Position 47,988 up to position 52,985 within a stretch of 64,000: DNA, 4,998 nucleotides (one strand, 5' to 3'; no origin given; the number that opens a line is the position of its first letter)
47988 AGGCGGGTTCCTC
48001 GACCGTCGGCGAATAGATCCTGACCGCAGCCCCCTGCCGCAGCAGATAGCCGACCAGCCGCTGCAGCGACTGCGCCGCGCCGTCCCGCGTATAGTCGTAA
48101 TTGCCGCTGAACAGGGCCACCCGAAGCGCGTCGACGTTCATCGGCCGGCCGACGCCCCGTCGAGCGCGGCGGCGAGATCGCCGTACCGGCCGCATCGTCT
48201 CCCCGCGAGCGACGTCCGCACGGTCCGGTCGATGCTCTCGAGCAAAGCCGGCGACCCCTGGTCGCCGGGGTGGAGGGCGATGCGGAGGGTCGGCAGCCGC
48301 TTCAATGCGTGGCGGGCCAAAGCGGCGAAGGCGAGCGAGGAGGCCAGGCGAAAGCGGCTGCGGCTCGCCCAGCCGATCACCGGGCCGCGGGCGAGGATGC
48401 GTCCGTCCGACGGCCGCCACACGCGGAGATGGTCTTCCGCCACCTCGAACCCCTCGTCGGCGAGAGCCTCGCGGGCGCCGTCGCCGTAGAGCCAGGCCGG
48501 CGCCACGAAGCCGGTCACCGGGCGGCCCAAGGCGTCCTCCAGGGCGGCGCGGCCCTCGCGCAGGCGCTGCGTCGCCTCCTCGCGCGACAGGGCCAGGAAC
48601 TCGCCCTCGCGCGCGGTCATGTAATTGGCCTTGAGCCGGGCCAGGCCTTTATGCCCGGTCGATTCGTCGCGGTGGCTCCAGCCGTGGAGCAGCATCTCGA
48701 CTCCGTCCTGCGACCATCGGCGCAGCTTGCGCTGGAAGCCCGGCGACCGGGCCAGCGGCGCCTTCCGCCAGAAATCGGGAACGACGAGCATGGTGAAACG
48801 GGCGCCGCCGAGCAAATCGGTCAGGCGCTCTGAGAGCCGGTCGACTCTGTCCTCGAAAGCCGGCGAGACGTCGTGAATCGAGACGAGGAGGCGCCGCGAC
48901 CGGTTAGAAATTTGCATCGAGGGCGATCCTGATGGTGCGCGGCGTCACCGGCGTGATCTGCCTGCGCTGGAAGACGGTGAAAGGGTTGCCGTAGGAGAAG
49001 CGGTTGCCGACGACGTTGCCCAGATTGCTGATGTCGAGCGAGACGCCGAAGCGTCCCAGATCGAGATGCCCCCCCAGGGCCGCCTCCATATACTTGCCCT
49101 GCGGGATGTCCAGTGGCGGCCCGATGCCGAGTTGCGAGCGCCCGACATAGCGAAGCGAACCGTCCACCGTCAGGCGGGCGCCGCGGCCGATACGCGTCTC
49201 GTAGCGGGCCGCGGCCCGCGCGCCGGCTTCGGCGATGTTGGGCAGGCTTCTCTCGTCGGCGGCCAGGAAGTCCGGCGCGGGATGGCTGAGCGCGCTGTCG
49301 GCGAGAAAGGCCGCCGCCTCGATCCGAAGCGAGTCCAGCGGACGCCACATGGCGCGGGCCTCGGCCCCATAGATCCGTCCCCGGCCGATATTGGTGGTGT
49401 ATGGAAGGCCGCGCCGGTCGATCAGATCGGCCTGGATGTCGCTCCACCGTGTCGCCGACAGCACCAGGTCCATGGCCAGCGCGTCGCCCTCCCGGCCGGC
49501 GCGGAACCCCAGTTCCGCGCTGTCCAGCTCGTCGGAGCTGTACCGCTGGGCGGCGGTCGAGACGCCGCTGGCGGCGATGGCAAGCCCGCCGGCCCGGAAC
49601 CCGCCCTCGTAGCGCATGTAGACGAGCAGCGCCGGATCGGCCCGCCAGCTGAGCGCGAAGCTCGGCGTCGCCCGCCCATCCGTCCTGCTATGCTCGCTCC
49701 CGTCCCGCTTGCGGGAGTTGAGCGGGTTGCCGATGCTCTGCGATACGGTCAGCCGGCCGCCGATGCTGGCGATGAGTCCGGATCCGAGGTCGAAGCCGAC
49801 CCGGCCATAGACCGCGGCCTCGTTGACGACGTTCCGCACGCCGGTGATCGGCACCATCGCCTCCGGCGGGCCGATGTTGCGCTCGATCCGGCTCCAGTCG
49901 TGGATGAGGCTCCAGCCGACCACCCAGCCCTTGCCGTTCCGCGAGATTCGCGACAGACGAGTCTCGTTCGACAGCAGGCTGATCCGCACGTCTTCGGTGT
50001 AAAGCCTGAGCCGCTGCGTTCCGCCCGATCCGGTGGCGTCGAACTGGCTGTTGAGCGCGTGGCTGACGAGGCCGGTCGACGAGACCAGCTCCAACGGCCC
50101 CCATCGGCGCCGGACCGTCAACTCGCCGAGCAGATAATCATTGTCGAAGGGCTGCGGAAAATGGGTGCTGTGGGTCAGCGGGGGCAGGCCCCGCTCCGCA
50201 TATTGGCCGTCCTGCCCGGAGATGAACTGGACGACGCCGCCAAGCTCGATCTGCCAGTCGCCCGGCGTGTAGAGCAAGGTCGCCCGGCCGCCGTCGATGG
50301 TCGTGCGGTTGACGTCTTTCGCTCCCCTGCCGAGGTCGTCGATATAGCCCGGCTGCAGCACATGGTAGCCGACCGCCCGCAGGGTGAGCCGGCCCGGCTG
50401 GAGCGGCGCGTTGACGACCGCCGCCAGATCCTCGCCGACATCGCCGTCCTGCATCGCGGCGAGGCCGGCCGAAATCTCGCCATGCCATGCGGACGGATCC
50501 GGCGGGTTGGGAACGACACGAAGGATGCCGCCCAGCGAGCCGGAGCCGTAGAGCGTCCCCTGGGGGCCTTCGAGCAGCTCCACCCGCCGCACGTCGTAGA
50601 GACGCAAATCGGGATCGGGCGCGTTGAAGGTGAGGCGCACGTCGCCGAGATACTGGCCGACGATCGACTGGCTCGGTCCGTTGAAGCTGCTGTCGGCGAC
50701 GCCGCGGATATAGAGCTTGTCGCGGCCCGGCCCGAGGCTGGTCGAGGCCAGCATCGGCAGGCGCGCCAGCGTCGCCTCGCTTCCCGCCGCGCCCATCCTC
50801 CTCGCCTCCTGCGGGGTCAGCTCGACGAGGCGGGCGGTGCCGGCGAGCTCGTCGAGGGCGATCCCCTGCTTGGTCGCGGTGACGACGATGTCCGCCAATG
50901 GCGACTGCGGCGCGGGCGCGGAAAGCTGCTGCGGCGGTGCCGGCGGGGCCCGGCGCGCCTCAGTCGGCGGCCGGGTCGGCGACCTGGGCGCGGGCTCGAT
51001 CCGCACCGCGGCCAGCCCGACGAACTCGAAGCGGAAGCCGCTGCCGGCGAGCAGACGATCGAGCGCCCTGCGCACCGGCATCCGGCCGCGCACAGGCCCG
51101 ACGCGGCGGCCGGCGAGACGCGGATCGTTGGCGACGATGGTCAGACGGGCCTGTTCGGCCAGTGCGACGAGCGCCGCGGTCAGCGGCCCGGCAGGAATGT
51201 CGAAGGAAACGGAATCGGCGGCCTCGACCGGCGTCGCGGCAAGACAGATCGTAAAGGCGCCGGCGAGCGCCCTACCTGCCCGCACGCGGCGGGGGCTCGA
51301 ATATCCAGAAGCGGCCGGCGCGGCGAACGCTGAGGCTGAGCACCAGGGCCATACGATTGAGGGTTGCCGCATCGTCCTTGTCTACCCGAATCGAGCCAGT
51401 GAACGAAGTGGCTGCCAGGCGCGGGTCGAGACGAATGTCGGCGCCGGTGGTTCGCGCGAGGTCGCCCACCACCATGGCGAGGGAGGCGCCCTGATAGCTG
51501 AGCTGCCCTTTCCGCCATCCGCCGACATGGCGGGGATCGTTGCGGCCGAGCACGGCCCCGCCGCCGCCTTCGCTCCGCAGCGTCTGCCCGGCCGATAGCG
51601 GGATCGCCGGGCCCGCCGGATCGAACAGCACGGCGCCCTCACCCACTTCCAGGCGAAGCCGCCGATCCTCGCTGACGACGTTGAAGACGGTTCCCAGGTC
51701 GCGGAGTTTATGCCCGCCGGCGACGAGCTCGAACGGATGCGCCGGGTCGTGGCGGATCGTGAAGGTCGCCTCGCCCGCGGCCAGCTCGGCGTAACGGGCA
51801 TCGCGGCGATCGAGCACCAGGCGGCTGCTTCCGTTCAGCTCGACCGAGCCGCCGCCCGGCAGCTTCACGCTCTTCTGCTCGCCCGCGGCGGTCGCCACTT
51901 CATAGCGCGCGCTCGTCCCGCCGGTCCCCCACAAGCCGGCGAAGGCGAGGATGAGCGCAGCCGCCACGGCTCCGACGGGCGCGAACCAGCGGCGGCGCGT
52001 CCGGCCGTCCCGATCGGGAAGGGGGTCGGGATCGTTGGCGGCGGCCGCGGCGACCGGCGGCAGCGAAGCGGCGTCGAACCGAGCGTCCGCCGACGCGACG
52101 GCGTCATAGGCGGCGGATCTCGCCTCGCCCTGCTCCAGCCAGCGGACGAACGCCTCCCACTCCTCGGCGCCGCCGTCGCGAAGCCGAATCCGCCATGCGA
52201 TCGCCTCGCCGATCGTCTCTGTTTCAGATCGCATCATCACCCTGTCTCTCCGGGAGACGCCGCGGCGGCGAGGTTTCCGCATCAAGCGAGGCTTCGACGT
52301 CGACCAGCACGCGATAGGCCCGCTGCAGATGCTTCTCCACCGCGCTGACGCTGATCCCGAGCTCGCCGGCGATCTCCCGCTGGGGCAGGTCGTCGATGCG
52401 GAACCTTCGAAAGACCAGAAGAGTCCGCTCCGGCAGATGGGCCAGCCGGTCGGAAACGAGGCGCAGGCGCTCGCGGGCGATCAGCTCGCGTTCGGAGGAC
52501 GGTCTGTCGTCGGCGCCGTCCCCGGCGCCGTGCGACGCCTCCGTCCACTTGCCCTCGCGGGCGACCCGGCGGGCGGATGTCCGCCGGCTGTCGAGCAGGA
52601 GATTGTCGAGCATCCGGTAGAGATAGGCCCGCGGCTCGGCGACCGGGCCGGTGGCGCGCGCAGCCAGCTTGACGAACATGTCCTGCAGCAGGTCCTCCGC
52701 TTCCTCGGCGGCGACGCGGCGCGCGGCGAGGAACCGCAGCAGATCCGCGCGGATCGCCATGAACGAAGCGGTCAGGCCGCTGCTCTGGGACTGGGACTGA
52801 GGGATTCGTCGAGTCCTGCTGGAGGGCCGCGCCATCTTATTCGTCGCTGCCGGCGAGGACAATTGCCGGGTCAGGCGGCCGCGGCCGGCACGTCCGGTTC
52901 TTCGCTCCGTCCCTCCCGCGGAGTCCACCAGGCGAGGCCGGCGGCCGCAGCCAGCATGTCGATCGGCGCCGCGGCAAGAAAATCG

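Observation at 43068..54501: Eleven co-directional genes: three glycosyltransferases, two deacetylase-like proteins, membrane proteins and an LptF/G-like permease. Candidate amino-sugar glycolipid (glycosphingolipid?) assembly/export locus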

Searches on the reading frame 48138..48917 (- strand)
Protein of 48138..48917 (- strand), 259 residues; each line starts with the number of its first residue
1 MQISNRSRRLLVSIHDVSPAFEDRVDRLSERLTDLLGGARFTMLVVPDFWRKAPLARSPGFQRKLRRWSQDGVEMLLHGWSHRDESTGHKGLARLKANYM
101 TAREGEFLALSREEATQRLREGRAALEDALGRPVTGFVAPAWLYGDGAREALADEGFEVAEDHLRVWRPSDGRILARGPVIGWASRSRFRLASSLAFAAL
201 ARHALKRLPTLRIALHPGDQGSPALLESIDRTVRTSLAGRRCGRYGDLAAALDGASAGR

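Call 5: search_protein_families(library=pfam, proteins=[window:48138-48917:-], max_evalue=0.01)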
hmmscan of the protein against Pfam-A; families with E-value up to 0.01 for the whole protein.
window:48138-48917:- (259 aa): 2 families
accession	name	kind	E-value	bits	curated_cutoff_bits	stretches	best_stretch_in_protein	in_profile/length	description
PF10096.14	DUF2334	-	2.8e-21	76.5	26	1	9-161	1-144/203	Uncharacterized protein conserved in bacteria (DUF2334)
PF01522.26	Polysacc_deac_1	-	1.2e-06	29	23.1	1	39-159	33-123/124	Polysaccharide deacetylase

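Call 12: search_protein_families(library=ncbifam, proteins=[window:48138-48917:-], max_evalue=0.001)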
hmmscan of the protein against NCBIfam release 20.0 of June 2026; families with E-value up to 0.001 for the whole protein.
window:48138-48917:- (259 aa): 1 family
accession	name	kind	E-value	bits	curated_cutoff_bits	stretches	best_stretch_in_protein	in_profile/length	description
NF053788.1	GlcNAc_PG_deac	equivalog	2.8e-44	151.4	280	1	9-234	2-224/241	N-acetylglucosaminyl phosphatidylglycerol deacetylase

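Call 18: find_homologous_proteins(query=window:48138-48917:-, max_evalue=0.00001)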
Query window:48138-48917:- (259 aa): 2089 proteins with E <= 0.00001 among 8000 candidates; the best 120 are listed.
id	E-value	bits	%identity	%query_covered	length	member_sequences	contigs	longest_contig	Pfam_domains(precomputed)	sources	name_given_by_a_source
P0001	3.9e-160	549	97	100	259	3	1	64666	PF10096.15,PF01522.27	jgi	jgi:predicted deacetylase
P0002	8.6e-107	374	70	97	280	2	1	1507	PF10096.15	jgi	jgi:predicted deacetylase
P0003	8.9e-107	374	72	97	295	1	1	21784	PF10096.15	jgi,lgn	jgi:hypothetical protein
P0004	2.1e-104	367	69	95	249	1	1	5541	PF10096.15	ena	-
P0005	2.5e-104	366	68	96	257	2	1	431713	PF10096.15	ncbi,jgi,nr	ncbi:MAG TPA: polysaccharide deacetylase family protein [Allosphingosinicella sp.]|jgi:hypothetical 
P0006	5.4e-104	365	69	96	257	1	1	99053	PF10096.15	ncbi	-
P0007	1.5e-103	364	69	97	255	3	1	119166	PF10096.15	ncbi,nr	ncbi:MAG TPA: polysaccharide deacetylase family protein [Allosphingosinicella sp.]|nr:polysaccharide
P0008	1.9e-103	364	69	96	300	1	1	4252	PF10096.15,PF01522.27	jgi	jgi:predicted deacetylase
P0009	2.3e-103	363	69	96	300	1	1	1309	PF10096.15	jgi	jgi:predicted deacetylase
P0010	2.4e-103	363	69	97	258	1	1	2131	PF10096.15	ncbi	-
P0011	6.3e-103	362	68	97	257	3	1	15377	PF10096.15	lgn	-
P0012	1.4e-102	361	70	95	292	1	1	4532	PF10096.15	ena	-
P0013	2.1e-102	360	69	93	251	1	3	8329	PF10096.15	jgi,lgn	jgi:predicted deacetylase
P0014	2.5e-102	360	69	96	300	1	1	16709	PF10096.15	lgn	-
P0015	1.5e-101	357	67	96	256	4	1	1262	PF10096.15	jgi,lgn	jgi:hypothetical protein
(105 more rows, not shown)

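Call 20: find_related_loci(query=A1, collection=genome_contigs, flank=10000)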
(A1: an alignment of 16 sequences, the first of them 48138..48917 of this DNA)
Query A1 (259 aa) in genome_contigs; peptide patterns used: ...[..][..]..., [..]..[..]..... (x = any residue, [..] = any of these).
599 stretches matched a pattern (row limit reached: there are more); 564 encode a relative of the query (tblastn E <= 1e-3); the best 80 are kept; 80 distinct loci.
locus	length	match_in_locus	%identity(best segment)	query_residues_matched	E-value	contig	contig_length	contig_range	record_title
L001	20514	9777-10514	64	3-248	4e-101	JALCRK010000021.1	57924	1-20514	MAG: Sphingobium sp. isolate UW_MP_SPHING1_2 Ga0455772_0000170, whole genome shotgun sequence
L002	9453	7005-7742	63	3-248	4e-100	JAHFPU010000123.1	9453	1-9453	MAG: Sphingobium sp. isolate nzgw534 NODE_11666_length_9454_cov_3.774992, whole genome shotgun sequence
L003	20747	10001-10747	69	1-250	8e-100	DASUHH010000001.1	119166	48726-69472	MAG TPA_asm: Allosphingosinicella sp. isolate SMAG_U1427 k141_1372124, whole genome shotgun sequence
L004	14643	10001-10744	69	1-249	3e-99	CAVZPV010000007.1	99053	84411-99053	MAG: uncultured Alphaproteobacteria bacterium isolate MFD09603.bin.2.64 genome assembly, contig: contig_44230, whole gen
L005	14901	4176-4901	64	7-248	3e-99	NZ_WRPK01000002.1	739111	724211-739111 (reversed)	Sphingomonas formosensis strain CC-Nfb-2 NODE_2_length_739111_cov_30.273239_cov_30.273239, whole genome shotgun sequence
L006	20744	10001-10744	63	1-248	7e-99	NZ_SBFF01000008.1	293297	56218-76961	Sphingosinicella sp. CPCC 101087 Scaffold8, whole genome shotgun sequence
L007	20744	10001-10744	68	1-249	1e-98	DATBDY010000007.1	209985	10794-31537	MAG TPA_asm: Allosphingosinicella sp. isolate SMAG_U5823 k141_3280287, whole genome shotgun sequence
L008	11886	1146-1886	62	4-250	2e-97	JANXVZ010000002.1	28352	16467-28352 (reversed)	MAG: Sphingomonadales bacterium isolate GL140_1_metabat_266 GL140_1_k141_1797416, whole genome shotgun sequence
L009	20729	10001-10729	63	8-250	1e-92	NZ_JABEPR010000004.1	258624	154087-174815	Sphingomonas sp. ID1715 contig4, whole genome shotgun sequence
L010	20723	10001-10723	65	8-248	1e-92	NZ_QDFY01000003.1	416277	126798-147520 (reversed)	Sphingosinicella terrae strain KCTC 52780 s.270_Contig3, whole genome shotgun sequence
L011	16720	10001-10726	61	8-250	4e-92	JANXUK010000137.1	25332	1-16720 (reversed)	MAG: Sphingomonadales bacterium isolate 339R_metabat_38 339R_k141_1284431, whole genome shotgun sequence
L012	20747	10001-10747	58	5-256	1e-91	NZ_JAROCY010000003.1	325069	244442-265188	Novosphingobium cyanobacteriorum strain HBC54 contig3, whole genome shotgun sequence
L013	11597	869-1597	60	8-251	3e-91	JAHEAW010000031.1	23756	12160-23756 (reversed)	MAG: Erythrobacteraceae bacterium isolate Ww122 NODE_3779_length_23756_cov_2.996742, whole genome shotgun sequence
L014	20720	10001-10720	60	8-248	6e-91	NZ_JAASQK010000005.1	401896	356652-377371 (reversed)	Sphingomonas oligoaromativorans strain DSM 102246 Ga0373361_05, whole genome shotgun sequence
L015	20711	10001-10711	63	10-248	4e-91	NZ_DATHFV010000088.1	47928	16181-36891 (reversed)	MAG: Sphingomonas sp. isolate SMAG_U12456 k141_364791, whole genome shotgun sequence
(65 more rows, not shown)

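Call 55: search_solved_structures(query=window:48138-48917:-, max_evalue=1)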
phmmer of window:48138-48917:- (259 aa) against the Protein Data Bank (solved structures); distinct sequences matched with E-value up to 1: 1.
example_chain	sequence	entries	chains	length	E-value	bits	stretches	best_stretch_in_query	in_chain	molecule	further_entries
3qbu_A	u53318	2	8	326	0.51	13.1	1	108-159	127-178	Putative uncharacterized protein | peptidoglycan deacetylase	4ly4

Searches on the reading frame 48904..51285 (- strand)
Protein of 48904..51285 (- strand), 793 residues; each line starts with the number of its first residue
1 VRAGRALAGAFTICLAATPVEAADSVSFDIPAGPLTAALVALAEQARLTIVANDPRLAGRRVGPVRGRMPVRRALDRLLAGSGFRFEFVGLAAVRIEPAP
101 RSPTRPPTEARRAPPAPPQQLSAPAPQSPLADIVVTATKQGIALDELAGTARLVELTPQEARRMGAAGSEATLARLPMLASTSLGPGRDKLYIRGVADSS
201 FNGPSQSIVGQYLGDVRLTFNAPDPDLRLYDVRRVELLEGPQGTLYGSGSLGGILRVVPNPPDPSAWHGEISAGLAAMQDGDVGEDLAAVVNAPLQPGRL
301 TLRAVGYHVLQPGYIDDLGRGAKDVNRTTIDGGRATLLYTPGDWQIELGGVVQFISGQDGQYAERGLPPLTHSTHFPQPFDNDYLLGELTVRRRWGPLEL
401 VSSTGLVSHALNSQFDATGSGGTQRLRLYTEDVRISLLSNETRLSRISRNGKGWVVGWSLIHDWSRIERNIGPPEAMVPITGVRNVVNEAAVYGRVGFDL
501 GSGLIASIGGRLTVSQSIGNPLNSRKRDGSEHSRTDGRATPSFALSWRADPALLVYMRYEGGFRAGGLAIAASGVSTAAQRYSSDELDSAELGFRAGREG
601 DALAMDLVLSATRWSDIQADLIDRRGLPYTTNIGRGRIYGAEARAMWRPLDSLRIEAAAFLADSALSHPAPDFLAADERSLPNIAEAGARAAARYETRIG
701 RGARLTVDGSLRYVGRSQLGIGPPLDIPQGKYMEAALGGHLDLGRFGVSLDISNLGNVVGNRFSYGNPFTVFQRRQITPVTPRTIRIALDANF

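Call 5: search_protein_families(library=pfam, proteins=[window:48904-51285:-], max_evalue=0.01)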
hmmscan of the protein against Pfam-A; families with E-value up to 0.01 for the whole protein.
window:48904-51285:- (793 aa): 3 families
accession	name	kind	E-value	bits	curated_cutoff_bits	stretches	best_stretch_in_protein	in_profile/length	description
PF00593.30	TonB_dep_Rec_b-barrel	-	1.7e-17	64.9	27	1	410-718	90-397/436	TonB dependent receptor-like, beta-barrel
PF07715.20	Plug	-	5.7e-08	33.7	23.9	1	156-254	12-107/107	TonB-dependent Receptor Plug Domain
PF07660.19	STN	-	5.5e-07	29.7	28.4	1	49-89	2-43/52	Secretin and TonB N terminus short domain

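Call 12: search_protein_families(library=ncbifam, proteins=[window:48904-51285:-], max_evalue=0.001)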
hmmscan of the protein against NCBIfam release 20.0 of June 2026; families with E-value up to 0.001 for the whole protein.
window:48904-51285:- (793 aa): 11 families
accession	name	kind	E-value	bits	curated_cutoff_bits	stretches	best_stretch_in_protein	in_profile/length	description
TIGR01783.1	TonB-siderophor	subfamily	8.6e-17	61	223.5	1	525-749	394-609/649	TonB-dependent siderophore receptor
NF053590.1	TonB_dep_TOL0244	equivalog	1.8e-09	36.8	645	1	578-715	408-541/604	TOL_0244 family TonB-dependent receptor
TIGR01785.1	TonB-hemin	subfamily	2.3e-07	29.7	316.85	0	132-255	3-124/677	TonB-dependent heme/hemoglobin receptor family protein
NF010011.0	PRK13484.1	equivalog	5.8e-07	28.1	1197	1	232-345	131-241/682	IreA family TonB-dependent siderophore receptor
NF010010.0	PRK13483.1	equivalog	5.1e-06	24.7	927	1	231-362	134-264/660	ligand-gated channel protein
NF007478.2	PRK10064.1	equivalog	4.5e-05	21.9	745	1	133-288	33-185/663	catecholate siderophore receptor CirA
NF041676.1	FecA_OM_dicitr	equivalog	0.00015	19.9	1100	1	12-101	15-105/773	TonB-dependent Fe(3+) dicitrate receptor FecA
TIGR01779.1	TonB-B12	equivalog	0.00022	19.9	599.7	1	226-280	120-173/614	TonB-dependent vitamin B12 receptor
NF010038.0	PRK13513.1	equivalog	0.00033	19.3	942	1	231-307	136-213/659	ligand-gated channel protein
TIGR01786.1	TonB-hemlactrns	subfamily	0.00033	19.1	323.75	0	232-254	106-128/719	TonB-dependent hemoglobin/transferrin/lactoferrin family receptor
NF010051.0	PRK13528.1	subfamily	0.00055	18.3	583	1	231-306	143-219/727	FepA family TonB-dependent siderophore receptor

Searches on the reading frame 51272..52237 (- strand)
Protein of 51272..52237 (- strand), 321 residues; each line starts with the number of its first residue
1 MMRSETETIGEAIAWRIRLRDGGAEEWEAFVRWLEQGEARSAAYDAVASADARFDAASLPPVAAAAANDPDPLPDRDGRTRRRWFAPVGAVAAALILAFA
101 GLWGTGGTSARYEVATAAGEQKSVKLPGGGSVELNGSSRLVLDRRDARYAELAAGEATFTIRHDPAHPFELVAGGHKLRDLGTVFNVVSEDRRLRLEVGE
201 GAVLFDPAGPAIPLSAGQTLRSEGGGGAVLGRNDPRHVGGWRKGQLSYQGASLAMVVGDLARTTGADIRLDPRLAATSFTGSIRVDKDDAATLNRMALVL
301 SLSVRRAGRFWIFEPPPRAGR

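Call 5: search_protein_families(library=pfam, proteins=[window:51272-52237:-], max_evalue=0.01)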
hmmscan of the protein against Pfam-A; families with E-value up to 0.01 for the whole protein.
window:51272-52237:- (321 aa): 2 families
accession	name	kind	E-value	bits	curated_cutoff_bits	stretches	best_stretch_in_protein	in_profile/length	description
PF04773.18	FecR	-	6e-14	52.7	24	1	113-203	2-96/97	FecR protein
PF16220.10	DUF4880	-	2.8e-05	24.3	25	1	11-48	2-41/43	Domain of unknown function (DUF4880)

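Call 12: search_protein_families(library=ncbifam, proteins=[window:51272-52237:-], max_evalue=0.001)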
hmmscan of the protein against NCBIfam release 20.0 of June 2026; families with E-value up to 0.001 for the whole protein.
window:51272-52237:- (321 aa): 1 family
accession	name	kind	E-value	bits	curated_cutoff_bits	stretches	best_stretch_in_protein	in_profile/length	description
NF007296.1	PRK09774.1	equivalog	2.2e-15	56.6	385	1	31-312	33-308/313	ferric citrate uptake sigma factor regulator FecR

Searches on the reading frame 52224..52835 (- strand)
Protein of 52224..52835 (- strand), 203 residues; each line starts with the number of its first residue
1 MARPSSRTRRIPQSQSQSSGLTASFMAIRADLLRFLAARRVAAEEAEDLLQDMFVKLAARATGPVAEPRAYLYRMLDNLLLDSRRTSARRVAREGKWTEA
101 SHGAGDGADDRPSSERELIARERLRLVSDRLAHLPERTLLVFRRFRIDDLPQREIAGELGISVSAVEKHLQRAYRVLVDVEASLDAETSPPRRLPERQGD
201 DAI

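Call 5: search_protein_families(library=pfam, proteins=[window:52224-52835:-], max_evalue=0.01)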
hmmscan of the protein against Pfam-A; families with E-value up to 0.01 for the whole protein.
window:52224-52835:- (203 aa): 7 families
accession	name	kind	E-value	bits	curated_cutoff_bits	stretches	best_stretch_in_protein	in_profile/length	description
PF08281.18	Sigma70_r4_2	-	4.4e-13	49.1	25.7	1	126-175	3-52/54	Sigma-70, region 4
PF04542.20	Sigma70_r2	-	1.3e-07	31.8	24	1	31-89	7-70/71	Sigma-70 region 2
PF04545.22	Sigma70_r4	-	5.7e-07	29.4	24.1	1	131-177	2-48/50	Sigma-70, region 4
PF13412.12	HTH_24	-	0.00049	20.1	21.9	1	149-172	17-40/48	Winged helix-turn-helix DNA-binding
PF04967.18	HTH_10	-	0.00061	20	23.1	1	153-178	27-52/53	HTH DNA binding domain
PF04297.20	UPF0122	-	0.0016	19.1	22.7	1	136-185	20-69/101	Putative helix-turn-helix protein, YlxM / p13 like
PF07638.17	Sigma70_ECF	-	0.0027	18.1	21.1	1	37-173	40-175/185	ECF sigma factor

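Call 12: search_protein_families(library=ncbifam, proteins=[window:52224-52835:-], max_evalue=0.001)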
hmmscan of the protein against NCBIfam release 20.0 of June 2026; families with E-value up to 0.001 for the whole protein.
window:52224-52835:- (203 aa): 50 families (the best 25 are shown)
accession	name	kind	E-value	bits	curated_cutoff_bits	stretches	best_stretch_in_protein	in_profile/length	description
NF005448.0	PRK07037.1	equivalog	1.7e-21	76.6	190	1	15-175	8-165/186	RNA polymerase factor sigma-70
TIGR02985.1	Sig70_bacteroi1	subfamily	2.5e-21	76.6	126.4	1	25-177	7-158/162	RNA polymerase sigma-70 factor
TIGR02937.1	sigma70-ECF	superfamily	1.4e-19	70.3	42.9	1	31-177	13-161/165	sigma-70 family RNA polymerase sigma factor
NF009179.0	PRK12527.1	equivalog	1.3e-17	64.3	162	1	31-175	7-147/159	RNA polymerase sigma factor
NF058625.1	sigma_PG0214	equivalog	9.4e-16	58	130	1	23-175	8-155/170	GFO_1088 family ECF-type sigma factor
NF009175.0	PRK12523.1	equivalog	4.1e-14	53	271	1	22-175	13-161/172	RNA polymerase sigma factor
NF040705.1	sigma_mbnA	exception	1.6e-13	50.9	350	1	37-183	17-159/272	methanobactin precursor domain-containing sigma factor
NF009166.1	PRK12513.1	equivalog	4.7e-13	49.3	206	1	29-176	32-181/193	RNA polymerase sigma factor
NF009176.0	PRK12524.1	equivalog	8e-13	48.6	264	1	36-180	41-183/196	RNA polymerase sigma factor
NF009180.0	PRK12528.1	subfamily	1.6e-12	47.7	184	1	19-173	8-157/165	RNA polymerase sigma factor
NF004113.0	PRK05602.1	equivalog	3.1e-12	46.5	208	1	27-178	52-198/211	RNA polymerase sigma factor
TIGR02959.1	SigZ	equivalog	7.6e-12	45.4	168.65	1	29-177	5-144/170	RNA polymerase sigma factor SigZ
NF009181.0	PRK12529.1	equivalog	3.4e-11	43.6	247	1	25-176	20-171/179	RNA polymerase sigma factor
TIGR02983.1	SigE-fam_strep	subfamily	1.5e-10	41.2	141.55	1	20-177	7-154/162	SigE family RNA polymerase sigma factor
NF007215.0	PRK09637.1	equivalog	2.6e-10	40.6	212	1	27-176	9-149/181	RNA polymerase sigma factor SigZ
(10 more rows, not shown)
